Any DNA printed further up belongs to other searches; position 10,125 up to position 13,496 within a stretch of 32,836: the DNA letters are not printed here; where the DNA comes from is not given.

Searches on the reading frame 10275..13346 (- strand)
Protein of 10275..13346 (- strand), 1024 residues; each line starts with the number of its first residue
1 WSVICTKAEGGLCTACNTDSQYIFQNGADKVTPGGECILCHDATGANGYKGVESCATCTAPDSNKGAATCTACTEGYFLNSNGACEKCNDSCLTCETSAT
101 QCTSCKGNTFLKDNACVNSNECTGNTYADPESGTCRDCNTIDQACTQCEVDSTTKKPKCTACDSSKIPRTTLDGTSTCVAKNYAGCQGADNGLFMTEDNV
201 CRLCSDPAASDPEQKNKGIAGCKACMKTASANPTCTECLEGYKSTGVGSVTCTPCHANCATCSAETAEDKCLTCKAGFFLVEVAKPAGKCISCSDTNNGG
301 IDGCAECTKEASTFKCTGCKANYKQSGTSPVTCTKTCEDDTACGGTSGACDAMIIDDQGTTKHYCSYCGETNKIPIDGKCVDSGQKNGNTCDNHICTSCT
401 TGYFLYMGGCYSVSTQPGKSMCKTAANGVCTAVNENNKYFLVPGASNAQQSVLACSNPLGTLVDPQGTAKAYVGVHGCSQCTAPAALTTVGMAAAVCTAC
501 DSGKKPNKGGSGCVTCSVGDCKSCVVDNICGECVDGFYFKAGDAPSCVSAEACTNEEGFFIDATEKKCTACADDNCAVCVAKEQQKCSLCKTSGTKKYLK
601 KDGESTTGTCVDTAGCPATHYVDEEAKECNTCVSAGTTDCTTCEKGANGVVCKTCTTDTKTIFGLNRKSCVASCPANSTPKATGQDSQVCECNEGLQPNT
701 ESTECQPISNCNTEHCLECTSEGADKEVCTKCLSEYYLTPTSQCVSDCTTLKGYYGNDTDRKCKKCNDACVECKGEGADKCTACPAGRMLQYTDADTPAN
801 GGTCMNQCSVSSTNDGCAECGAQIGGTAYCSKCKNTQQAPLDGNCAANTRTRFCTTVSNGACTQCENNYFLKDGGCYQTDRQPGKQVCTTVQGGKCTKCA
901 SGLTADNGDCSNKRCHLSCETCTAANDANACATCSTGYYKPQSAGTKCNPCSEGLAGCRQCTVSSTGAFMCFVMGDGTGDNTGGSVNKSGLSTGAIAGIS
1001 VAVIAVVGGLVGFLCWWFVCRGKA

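Call 9: search_protein_families(library=pfam, proteins=[window:10275-13346:-])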
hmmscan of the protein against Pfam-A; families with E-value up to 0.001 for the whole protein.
window:10275-13346:- (1024 aa): 1 family
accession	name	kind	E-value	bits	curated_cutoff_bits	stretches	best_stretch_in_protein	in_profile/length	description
PF03302.18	VSP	-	1.1e-80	272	31.4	4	893-1024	269-397/397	Giardia variant-specific surface protein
